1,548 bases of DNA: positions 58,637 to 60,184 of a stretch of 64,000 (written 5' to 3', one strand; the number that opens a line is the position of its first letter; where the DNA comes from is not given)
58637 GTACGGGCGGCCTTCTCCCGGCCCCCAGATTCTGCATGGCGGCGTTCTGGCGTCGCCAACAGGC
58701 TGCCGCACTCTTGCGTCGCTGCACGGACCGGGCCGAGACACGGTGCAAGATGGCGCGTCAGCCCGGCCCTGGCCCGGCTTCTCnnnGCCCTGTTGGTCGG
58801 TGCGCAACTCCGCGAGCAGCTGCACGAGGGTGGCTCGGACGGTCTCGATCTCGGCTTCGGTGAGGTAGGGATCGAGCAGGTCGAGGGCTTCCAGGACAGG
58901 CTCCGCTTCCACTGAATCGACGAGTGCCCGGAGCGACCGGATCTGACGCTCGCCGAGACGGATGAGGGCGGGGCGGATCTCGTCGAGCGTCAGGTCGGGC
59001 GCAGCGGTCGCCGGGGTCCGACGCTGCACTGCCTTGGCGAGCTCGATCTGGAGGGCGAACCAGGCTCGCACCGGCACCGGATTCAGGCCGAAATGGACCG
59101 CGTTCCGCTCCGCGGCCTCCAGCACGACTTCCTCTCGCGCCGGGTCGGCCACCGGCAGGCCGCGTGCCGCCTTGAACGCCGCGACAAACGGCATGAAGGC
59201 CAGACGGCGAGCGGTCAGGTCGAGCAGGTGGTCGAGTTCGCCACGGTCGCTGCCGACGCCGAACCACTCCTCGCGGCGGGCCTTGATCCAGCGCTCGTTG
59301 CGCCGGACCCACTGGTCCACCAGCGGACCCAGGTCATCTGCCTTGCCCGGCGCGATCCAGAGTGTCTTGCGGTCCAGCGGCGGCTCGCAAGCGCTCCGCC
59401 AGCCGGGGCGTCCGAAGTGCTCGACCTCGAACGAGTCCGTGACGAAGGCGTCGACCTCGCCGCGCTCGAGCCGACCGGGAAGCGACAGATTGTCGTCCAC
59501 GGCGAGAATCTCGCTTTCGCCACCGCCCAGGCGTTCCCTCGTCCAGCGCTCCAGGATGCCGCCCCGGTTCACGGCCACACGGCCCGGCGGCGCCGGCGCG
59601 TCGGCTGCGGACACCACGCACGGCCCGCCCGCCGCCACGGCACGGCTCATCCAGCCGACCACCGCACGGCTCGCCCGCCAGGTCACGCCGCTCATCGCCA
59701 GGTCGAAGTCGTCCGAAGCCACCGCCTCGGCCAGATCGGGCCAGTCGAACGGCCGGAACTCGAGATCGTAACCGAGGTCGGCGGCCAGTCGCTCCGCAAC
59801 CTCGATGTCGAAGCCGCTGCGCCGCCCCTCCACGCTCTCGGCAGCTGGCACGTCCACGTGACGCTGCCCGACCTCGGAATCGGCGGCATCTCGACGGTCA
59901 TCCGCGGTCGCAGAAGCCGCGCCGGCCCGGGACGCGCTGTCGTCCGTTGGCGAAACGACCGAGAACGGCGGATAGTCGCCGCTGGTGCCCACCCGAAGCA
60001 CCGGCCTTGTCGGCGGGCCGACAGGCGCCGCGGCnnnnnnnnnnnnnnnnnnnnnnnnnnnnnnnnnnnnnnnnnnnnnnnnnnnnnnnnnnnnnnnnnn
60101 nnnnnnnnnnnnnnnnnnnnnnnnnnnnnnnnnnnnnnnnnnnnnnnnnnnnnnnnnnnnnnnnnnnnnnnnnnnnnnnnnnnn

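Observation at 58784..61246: Unusual lipoprotein fusing BNR/sialidase-like propeller, PheC-like cyclohexadienyl dehydratase fold and AroQ chorismate mutase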

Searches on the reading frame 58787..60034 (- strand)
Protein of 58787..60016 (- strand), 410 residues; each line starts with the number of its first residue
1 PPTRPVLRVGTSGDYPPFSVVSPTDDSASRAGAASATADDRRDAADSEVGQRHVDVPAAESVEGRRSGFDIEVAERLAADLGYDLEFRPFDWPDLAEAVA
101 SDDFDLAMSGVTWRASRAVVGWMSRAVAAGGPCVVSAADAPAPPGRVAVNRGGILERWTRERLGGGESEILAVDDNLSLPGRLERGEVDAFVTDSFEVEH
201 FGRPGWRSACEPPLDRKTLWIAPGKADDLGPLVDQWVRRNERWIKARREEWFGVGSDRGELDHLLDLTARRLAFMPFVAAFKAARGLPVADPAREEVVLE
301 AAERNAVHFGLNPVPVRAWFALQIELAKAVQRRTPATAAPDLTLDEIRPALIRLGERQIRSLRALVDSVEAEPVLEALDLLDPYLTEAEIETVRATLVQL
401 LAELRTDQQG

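Call 13: search_solved_structures(query=window:58787-60007:-, max_evalue=0.001, show_alignments=5)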
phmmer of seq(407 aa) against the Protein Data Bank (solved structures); distinct sequences matched with E-value up to 0.001: 22.
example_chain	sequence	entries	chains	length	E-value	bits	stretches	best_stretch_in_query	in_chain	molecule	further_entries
8cq3_A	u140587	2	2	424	6e-22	81.6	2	57-197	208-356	chorismate mutase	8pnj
5jos_A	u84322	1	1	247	1.8e-18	70.2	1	60-235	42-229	Cyclohexadienyl dehydratase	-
6wup_A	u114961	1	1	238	2.2e-17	66.6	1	60-235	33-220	Ancestral cyclohexadienyl dehydratase, AncCDT-5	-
8cq4_A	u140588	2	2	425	9.6e-17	64.5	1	65-360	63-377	Bifunctional cyclohexadienyl dehydratase/chorismate mutase from Janthinobacterium sp. HH01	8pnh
8cq6_A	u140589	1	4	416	3.4e-16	62.7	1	65-357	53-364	chorismate mutase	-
3kbr_A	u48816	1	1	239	5.1e-15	58.8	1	59-249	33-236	Cyclohexadienyl dehydratase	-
5hpq_A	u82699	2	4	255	6e-15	58.6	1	59-249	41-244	Cyclohexadienyl dehydratase | Arogenate dehydratase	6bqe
5tuj_C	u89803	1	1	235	7.5e-12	48.4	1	60-238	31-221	Ancestral protein CDT-Anc1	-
5t0w_A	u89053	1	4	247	7.9e-12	48.3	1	60-239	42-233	AncCDT-1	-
2gbb_A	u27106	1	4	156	6.8e-07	32.1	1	264-334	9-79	putative chorismate mutase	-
9e2b_A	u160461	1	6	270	8.7e-07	31.7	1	55-115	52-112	ABC-type transporter, periplasmic subunit family 3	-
4zv1_A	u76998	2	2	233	1.2e-06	31.3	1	60-192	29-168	AncQR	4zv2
9rvg_A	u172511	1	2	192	1.5e-06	30.9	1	258-353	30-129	Monofunctional chorismate mutase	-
6cnz_A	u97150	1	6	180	1.7e-06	30.7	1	254-361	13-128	Chorismate mutase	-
4i62_A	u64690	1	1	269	6.5e-06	28.8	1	63-191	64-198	Amino acid ABC transporter, periplasmic amino acid-binding protein, putative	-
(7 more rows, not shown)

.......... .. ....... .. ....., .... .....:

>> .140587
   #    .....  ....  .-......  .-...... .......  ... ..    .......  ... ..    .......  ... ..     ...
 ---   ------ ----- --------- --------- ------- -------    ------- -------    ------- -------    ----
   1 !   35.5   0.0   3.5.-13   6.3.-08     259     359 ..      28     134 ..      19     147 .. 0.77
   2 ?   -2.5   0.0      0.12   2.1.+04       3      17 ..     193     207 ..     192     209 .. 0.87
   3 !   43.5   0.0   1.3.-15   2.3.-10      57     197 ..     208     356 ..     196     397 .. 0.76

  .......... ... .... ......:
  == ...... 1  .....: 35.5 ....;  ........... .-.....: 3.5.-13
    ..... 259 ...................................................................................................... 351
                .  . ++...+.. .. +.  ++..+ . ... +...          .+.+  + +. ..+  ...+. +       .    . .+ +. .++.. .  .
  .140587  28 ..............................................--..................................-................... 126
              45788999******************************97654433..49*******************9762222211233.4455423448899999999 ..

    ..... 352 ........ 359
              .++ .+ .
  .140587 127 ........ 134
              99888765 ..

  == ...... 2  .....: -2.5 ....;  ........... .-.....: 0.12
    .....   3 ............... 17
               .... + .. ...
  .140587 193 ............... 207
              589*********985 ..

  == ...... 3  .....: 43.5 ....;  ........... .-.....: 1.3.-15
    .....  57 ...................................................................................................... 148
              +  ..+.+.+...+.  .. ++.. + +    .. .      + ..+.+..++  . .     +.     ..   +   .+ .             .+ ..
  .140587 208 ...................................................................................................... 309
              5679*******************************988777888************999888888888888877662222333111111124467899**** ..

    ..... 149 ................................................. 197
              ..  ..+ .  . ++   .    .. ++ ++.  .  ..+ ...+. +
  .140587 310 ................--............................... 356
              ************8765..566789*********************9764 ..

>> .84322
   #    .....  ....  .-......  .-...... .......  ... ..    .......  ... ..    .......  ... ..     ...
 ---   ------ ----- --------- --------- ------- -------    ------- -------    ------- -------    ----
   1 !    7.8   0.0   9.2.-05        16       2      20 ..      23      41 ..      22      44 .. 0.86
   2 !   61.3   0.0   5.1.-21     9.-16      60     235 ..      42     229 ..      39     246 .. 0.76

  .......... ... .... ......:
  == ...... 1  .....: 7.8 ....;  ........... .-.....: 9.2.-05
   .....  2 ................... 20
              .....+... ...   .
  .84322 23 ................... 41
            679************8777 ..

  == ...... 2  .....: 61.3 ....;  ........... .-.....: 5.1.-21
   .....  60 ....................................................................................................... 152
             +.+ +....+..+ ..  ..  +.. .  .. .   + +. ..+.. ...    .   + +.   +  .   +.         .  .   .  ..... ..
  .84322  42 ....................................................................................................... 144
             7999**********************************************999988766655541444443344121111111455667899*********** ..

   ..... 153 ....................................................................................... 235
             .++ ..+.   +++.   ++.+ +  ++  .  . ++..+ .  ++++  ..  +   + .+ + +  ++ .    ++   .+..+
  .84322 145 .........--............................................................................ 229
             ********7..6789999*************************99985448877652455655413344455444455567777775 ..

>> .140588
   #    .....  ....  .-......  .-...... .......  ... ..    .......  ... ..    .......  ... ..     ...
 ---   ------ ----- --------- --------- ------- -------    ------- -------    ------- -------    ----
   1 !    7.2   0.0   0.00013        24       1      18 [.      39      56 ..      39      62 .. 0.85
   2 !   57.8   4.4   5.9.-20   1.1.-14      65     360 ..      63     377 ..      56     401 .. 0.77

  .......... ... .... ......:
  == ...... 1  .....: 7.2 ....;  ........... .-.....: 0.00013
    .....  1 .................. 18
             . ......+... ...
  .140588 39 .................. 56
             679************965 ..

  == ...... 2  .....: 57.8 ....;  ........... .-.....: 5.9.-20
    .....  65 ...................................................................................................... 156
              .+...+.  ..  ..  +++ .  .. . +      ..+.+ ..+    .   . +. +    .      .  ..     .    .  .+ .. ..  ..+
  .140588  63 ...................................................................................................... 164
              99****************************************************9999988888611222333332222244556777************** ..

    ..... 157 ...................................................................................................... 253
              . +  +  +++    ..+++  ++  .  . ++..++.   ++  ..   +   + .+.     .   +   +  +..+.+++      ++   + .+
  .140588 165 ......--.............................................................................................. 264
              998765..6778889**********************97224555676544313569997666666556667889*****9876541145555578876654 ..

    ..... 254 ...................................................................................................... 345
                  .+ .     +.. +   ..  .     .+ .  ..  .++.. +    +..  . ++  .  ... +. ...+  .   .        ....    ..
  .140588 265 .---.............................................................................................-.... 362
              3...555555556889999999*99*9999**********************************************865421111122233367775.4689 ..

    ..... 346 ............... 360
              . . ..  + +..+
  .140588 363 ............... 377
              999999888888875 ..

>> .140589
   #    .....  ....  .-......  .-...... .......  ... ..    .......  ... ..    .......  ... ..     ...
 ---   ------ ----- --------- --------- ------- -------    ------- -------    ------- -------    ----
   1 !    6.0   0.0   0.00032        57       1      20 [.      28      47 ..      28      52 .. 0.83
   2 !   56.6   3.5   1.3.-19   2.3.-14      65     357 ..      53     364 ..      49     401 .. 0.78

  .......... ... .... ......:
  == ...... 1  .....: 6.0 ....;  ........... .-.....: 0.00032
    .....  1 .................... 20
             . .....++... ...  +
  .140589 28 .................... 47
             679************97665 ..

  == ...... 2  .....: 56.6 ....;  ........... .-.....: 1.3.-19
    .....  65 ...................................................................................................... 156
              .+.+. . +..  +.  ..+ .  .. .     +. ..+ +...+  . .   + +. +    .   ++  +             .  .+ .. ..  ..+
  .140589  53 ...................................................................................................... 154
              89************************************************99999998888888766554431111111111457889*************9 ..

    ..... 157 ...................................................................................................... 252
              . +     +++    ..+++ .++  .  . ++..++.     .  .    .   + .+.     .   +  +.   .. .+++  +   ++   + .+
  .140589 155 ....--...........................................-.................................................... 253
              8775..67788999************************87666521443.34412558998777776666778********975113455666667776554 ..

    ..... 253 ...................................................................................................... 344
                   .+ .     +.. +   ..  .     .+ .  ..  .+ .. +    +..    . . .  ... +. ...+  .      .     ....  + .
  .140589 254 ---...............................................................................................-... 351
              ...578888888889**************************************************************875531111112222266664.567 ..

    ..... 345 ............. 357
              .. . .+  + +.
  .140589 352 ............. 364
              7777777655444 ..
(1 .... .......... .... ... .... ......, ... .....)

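Call 31: find_homologous_proteins(query=window:58787-60016:-, max_evalue=0.001)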
Query seq(410 aa) (410 aa): 346 proteins with E <= 0.001 among 8000 candidates; the best 120 are listed.
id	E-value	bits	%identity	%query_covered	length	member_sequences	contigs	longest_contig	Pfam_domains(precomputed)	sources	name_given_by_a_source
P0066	9.4e-159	547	66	99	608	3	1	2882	PF00497.26,PF01817.27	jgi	-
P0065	2.6e-156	539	65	99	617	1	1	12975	PF00497.26,PF01817.27,PF13088.13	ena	-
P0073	1.1e-146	507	62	98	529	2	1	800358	PF00497.26,PF01817.27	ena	-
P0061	1.6e-135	471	67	87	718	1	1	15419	PF00497.26,PF01817.27,PF13088.13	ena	-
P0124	9.6e-126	438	55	98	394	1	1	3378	PF00497.26,PF01817.27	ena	-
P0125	9.5e-115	402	70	67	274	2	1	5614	PF01817.27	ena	-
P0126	1.5e-109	385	66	69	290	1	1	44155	PF01817.27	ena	-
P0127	2.9e-108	381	74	56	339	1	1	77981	PF01817.27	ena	-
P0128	1.8e-101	358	50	98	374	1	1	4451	PF00497.26,PF01817.27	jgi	-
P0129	3.9e-99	351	81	48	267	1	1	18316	PF00497.26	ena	-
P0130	1.1e-98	349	50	96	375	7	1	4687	PF00497.26,PF01817.27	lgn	-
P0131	1.4e-98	349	49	97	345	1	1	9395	PF00497.26,PF01817.27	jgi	jgi:cyclohexadienyl dehydratase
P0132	1.9e-98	349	51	94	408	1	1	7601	PF00497.26,PF01817.27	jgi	jgi:cyclohexadienyl dehydratase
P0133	2.5e-98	348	50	96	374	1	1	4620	PF00497.26,PF01817.27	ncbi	-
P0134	1.1e-97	346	47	94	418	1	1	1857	PF00497.26,PF01817.27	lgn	-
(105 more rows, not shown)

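Call 56: find_related_loci(query=A2, collection=genome_contigs, flank=6000)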
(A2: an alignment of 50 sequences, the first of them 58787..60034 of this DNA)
Query A2 (416 aa) in genome_contigs; peptide patterns used: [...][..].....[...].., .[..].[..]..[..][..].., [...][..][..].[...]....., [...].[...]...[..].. (x = any residue, [..] = any of these).
233 stretches matched a pattern; 104 encode a relative of the query (tblastn E <= 1e-3); the best 80 are kept; 80 distinct loci.
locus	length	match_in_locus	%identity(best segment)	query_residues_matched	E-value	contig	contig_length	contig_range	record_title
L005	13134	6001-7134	68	1-415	2e-169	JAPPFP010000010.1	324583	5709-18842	MAG: Acidobacteriota bacterium isolate RHO1_bin_33 NODE_23_length_324583_cov_824.637156, whole genome shotgun sequence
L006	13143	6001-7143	70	10-410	1e-168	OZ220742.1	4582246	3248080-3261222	MAG: Thermoanaerobaculia bacterium isolate 0db66e92-d31a-4200-8262-fff8455c21c0 genome assembly, chromosome: 1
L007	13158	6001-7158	67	1-410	2e-166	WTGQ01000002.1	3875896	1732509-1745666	MAG: Acidobacteria bacterium isolate CO36388bin_9 NODE_1_length_3875896_cov_1713.578510, whole genome shotgun sequence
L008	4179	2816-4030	67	2-416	8e-172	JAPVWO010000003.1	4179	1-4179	MAG: Candidatus Multivorans thiocomprendens isolate r_rhhh15 Seq3, whole genome shotgun sequence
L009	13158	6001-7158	67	3-410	2e-166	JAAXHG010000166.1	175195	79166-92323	MAG: Vicinamibacteraceae bacterium isolate Plut_88883 unfiltered_Plut_88883_genomic_contig_188422, whole genome shotgun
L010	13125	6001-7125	67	1-411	3e-164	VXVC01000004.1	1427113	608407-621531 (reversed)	MAG: Holophagales bacterium isolate SB0667_bin_1 NODE_1_length_1427113_cov_24.092931, whole genome shotgun sequence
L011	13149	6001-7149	66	3-416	2e-164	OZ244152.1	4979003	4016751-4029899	MAG: Candidatus Multivorans sp. isolate afea6ae8-3198-4470-b6a0-f74c278aea2c genome assembly, chromosome: 1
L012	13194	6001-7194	69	3-415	1e-163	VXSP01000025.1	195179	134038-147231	MAG: Holophagales bacterium isolate SB0665_bin_19 NODE_40_length_195179_cov_28.794157, whole genome shotgun sequence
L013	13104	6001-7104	68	10-411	1e-163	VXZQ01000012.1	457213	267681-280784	MAG: Holophagales bacterium isolate SB0670_bin_39 NODE_7_length_457213_cov_55.439362, whole genome shotgun sequence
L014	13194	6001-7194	67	1-410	2e-163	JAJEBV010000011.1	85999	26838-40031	MAG: Thermoanaerobaculia bacterium isolate jk18x9bins.56 k141_302044, whole genome shotgun sequence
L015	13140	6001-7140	66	1-414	4e-163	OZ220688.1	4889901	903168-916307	MAG: Thermoanaerobaculia bacterium isolate 17c936d4-adfa-4882-ba3e-7fd0bc385902 genome assembly, chromosome: 1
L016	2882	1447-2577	66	1-412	2e-172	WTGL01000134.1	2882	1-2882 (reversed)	MAG: Acidobacteria bacterium isolate CO36388bin_1 NODE_6837_length_2882_cov_61.697913, whole genome shotgun sequence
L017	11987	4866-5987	66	1-411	1e-162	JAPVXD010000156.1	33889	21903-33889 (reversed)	MAG: Candidatus Multivorans azotirespirans isolate m_rhze4 Seq156, whole genome shotgun sequence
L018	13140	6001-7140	66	1-414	1e-161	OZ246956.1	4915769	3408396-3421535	MAG: Thermoanaerobaculia bacterium isolate 44e70480-f7af-46fd-94ad-8fb40e9277de genome assembly, chromosome: 1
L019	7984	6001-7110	67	6-410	2e-161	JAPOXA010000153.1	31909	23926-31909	MAG: Acidobacteria bacterium isolate COS3_bin_14 NODE_489_length_31909_cov_51.9627, whole genome shotgun sequence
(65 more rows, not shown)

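Call 71: predict_structure(alignment_id=A2)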
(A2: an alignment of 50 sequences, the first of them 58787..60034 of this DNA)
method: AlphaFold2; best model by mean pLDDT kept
length: 416 residues; sequences in the alignment: 50
mean_pLDDT: 90.9   pTM: 0.87
mean pLDDT of the five models: 90.9, 90.1, 89.7, 89.2, 89.0
residues with pLDDT >= 90: 347; 70-90: 28; 50-70: 15; < 50: 26
segments of 3 or more residues with pLDDT < 50: 40-65
pLDDT, mean of each block of 10 residues (from residue 1): 80 96 92 61 45 40 53 97 98 95 97 96 97 97 96 96 96 95 96 98 96 96 98 98 97 96 92 98 98 97 98 98 98 98 94 97 97 78 92 97 95 89
secondary structure, 60 per line:
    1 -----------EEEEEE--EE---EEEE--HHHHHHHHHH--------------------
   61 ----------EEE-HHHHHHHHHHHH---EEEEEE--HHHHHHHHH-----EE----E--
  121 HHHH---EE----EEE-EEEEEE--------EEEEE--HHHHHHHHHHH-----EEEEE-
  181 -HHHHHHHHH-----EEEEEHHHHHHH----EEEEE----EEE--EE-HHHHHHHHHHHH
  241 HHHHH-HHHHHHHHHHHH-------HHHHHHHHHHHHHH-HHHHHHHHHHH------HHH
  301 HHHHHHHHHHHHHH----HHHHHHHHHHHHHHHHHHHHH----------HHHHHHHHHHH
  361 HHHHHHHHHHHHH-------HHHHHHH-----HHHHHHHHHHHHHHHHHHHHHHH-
elements in order: E12-17 E25-28 H31-40 E71-73 H75-86 E90-95 H98-106 H121-124 E134-136 E138-143 E152-156 H159-169 E175-179 H182-190 E196-200 H201-207 E212-216 E221-223 H229-245 H247-258 H266-279 H281-291 H298-314 H319-339 H350-373 H381-387 H393-415
